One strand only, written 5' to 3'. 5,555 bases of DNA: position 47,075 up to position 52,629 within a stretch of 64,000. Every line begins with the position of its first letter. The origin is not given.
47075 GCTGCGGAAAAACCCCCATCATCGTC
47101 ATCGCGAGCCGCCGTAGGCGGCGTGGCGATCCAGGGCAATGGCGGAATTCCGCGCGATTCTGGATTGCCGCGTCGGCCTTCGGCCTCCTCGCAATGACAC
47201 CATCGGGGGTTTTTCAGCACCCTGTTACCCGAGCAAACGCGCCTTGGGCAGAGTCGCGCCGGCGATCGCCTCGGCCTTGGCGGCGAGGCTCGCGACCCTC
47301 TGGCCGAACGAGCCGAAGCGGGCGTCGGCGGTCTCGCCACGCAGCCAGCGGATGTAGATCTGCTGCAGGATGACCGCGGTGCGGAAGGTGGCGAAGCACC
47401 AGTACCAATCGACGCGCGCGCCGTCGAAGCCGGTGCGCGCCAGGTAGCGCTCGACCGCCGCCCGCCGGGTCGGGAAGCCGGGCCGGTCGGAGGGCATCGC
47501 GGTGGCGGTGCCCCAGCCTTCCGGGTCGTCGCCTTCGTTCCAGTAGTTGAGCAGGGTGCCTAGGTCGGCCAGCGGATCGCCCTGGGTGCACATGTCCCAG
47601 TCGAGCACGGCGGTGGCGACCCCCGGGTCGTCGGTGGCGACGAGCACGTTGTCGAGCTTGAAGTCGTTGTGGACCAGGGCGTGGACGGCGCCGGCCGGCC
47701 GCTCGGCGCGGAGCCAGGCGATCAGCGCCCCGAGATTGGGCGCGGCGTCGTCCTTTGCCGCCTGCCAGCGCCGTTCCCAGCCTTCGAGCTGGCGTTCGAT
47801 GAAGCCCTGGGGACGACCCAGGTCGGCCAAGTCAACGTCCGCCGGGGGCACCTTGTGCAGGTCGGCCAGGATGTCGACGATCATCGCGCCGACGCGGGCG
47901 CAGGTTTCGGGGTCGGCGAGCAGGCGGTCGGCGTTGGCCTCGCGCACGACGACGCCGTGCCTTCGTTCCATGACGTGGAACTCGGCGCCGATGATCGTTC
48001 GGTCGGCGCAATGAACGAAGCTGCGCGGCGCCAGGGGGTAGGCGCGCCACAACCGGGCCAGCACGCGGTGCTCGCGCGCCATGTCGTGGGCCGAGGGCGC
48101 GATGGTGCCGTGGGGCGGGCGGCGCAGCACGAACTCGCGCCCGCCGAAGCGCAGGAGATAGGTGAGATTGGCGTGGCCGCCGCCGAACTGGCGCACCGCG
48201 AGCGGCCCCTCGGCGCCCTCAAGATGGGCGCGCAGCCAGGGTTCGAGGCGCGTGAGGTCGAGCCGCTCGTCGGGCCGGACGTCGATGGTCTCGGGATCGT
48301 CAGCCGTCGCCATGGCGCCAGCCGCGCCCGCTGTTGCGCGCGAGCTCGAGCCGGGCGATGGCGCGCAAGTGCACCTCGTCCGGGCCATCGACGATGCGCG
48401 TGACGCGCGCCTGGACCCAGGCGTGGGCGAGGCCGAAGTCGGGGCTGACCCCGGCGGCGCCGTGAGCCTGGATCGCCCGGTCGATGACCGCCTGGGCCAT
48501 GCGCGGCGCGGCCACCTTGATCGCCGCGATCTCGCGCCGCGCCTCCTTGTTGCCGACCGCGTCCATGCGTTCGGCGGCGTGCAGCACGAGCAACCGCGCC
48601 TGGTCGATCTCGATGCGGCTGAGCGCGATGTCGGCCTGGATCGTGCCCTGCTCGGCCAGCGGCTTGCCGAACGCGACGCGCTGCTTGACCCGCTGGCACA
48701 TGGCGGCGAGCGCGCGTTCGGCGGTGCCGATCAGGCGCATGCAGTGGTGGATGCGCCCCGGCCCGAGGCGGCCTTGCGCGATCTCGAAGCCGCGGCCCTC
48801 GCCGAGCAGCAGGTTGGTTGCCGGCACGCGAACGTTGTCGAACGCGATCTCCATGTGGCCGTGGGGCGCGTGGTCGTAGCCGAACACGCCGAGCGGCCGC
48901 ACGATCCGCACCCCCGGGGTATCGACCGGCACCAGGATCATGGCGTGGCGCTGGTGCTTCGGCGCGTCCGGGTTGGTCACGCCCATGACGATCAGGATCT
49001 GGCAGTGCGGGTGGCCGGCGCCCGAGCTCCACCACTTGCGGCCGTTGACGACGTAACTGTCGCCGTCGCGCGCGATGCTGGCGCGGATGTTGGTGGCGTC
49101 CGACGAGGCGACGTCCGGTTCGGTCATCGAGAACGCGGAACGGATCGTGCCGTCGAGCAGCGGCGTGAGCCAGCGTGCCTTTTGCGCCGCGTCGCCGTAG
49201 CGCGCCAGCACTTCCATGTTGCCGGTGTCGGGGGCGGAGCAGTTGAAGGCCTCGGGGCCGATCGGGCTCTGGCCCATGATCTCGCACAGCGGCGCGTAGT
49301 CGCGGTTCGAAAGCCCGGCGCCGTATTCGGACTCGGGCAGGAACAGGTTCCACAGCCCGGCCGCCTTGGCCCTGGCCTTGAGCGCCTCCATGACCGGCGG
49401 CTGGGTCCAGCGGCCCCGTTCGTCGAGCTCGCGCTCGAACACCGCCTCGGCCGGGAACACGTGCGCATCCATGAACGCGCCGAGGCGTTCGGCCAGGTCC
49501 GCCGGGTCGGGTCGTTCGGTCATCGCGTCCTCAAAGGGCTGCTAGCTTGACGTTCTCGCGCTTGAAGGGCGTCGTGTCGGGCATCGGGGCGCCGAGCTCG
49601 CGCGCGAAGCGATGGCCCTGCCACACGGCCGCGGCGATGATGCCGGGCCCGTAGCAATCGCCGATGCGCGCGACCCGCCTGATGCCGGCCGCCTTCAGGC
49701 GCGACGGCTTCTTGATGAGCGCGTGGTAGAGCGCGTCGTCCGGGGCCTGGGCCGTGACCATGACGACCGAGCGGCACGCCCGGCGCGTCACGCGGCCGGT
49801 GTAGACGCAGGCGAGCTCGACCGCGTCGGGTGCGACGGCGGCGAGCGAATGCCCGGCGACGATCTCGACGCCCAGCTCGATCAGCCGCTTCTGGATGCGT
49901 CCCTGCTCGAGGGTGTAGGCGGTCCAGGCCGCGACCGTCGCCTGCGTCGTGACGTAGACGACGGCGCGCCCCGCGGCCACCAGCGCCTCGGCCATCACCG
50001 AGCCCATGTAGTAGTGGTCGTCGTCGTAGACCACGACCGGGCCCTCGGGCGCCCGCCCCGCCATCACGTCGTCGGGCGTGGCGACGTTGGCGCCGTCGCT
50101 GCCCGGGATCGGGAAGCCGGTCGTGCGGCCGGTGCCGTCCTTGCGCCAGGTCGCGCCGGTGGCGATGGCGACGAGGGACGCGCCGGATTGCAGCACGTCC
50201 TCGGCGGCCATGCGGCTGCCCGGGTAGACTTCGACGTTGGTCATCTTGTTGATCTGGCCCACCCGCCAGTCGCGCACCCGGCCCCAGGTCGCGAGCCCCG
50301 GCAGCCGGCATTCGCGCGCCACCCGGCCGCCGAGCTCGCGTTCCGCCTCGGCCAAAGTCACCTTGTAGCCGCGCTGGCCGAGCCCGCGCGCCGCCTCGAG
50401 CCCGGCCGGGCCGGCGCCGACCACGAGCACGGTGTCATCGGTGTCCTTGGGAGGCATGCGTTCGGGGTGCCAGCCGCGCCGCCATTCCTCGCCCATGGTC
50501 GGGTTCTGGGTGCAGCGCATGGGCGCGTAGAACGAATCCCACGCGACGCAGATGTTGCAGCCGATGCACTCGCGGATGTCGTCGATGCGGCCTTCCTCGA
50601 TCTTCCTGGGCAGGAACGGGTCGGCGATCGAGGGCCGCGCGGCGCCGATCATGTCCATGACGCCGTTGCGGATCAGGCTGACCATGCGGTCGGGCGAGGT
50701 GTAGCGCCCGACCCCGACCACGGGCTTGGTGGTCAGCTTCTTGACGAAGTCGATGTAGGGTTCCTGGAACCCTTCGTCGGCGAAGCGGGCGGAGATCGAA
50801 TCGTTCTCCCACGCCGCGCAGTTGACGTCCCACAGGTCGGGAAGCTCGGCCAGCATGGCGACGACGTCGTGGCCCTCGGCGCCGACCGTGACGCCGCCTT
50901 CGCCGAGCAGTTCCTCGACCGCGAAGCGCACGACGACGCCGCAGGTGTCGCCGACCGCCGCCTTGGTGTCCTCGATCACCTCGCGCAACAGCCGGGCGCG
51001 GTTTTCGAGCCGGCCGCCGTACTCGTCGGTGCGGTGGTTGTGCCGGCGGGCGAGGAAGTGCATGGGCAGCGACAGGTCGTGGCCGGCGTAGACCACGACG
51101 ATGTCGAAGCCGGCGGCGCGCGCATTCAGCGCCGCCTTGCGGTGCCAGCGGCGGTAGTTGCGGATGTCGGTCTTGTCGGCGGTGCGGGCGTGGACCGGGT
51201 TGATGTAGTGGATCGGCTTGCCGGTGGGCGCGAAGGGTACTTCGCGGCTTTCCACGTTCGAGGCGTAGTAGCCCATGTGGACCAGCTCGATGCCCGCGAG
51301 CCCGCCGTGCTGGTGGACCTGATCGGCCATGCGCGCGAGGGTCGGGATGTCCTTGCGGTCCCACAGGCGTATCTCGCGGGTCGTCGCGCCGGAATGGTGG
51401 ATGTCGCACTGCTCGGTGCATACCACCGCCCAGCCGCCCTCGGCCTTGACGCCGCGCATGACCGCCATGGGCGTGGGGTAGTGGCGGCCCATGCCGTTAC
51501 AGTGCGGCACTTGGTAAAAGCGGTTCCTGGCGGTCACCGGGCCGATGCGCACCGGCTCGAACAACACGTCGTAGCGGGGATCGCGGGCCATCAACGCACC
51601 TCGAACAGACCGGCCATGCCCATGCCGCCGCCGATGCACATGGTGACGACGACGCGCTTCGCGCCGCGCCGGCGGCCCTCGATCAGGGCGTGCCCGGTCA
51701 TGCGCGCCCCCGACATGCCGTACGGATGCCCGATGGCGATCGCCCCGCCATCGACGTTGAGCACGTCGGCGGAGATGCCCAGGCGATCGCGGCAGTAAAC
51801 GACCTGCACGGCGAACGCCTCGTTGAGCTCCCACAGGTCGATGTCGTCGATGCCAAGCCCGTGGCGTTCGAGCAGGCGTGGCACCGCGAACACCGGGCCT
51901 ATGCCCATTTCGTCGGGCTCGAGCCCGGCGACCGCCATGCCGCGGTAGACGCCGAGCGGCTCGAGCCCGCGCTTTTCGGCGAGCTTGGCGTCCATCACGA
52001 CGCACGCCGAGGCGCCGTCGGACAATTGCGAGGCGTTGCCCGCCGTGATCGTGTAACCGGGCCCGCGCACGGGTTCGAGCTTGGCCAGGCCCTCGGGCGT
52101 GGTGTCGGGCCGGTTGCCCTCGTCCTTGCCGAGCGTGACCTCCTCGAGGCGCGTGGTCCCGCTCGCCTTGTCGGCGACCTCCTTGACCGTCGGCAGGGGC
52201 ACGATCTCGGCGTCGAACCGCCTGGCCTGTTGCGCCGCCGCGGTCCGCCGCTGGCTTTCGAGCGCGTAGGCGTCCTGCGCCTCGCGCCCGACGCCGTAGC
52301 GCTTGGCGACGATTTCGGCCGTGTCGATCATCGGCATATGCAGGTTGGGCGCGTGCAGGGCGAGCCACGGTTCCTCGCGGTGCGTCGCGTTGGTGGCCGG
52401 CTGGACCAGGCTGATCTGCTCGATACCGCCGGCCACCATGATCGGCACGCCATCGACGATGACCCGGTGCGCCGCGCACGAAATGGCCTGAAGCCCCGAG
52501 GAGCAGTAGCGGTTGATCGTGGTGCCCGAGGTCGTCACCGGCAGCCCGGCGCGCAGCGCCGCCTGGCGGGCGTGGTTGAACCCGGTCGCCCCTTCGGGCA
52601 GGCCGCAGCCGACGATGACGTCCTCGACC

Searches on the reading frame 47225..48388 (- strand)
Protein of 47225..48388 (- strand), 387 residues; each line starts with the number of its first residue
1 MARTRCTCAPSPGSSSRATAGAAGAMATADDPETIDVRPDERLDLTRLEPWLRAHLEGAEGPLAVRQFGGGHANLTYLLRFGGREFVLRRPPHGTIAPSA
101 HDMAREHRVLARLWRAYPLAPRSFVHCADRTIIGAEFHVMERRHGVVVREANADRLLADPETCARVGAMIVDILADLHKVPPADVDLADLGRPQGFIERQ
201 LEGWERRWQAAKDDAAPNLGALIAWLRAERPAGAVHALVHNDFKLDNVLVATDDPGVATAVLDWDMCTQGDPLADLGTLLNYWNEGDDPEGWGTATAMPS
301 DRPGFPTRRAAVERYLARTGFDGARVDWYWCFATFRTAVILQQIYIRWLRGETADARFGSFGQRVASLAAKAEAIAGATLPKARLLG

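Call 81: search_protein_families(library=pfam, proteins=[window:47225-48388:-], max_evalue=0.00001)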
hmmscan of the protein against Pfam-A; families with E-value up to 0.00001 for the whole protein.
window:47225-48388:- (387 aa): 1 family
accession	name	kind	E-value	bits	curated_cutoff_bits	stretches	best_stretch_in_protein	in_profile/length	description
PF01636.29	APH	-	3.5e-44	151.8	23.2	1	65-290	2-220/239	Phosphotransferase enzyme family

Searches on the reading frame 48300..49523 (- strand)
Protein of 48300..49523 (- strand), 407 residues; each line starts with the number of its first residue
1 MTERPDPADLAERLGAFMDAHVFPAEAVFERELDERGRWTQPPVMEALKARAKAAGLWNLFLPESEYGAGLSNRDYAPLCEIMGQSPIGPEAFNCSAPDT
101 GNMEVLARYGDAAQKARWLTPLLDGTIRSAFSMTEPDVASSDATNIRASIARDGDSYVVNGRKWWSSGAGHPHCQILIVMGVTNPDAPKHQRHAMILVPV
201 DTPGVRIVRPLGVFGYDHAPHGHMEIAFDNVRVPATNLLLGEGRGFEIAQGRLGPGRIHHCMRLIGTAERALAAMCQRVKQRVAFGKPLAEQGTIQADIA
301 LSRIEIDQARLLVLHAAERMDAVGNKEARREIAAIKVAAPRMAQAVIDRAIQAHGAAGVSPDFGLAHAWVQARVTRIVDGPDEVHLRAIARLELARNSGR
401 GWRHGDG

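Call 81: search_protein_families(library=pfam, proteins=[window:48300-49523:-], max_evalue=0.00001)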
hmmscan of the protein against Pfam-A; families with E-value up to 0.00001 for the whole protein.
window:48300-49523:- (407 aa): 4 families
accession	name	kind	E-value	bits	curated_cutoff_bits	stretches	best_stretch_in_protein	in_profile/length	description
PF00441.29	Acyl-CoA_dh_1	-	7.4e-38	130.5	22.4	1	243-391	1-147/150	Acyl-CoA dehydrogenase, C-terminal domain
PF02770.24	Acyl-CoA_dh_M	-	7.7e-20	71.3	33.3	1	130-226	1-94/97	Acyl-CoA dehydrogenase, middle domain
PF08028.16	Acyl-CoA_dh_2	-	1.9e-12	48.1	22.7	1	259-365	2-116/134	Acyl-CoA dehydrogenase, C-terminal domain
PF02771.21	Acyl-CoA_dh_N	-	4.4e-09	37.2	22.9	1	11-125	8-112/113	Acyl-CoA dehydrogenase, N-terminal domain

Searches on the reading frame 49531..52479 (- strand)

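Call 82: search_protein_families(library=pfam, proteins=[window:49531-52479:-], max_evalue=0.00001)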
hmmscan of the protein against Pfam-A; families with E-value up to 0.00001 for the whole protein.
window:49531-52479:- (982 aa): 5 families
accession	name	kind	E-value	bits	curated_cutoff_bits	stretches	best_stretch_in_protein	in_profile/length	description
PF00724.26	Oxidored_FMN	-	2.1e-63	215.1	27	1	306-633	2-341/342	NADH:flavin oxidoreductase / NADH oxidase family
PF07992.20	Pyr_redox_2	-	1.1e-09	38.6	26.1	1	683-919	2-246/291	Pyridine nucleotide-disulphide oxidoreductase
PF22620.2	OYE-like_second_a-b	-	2.7e-09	37.6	25.5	1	801-894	2-95/128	OYE-like second alpha/beta domain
PF13450.12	NAD_binding_8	-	1.4e-06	28.9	21.9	1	686-723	1-38/68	NAD(P)-binding Rossmann-like domain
PF00070.33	Pyr_redox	-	8e-06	26.7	22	0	684-717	2-35/82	Pyridine nucleotide-disulphide oxidoreductase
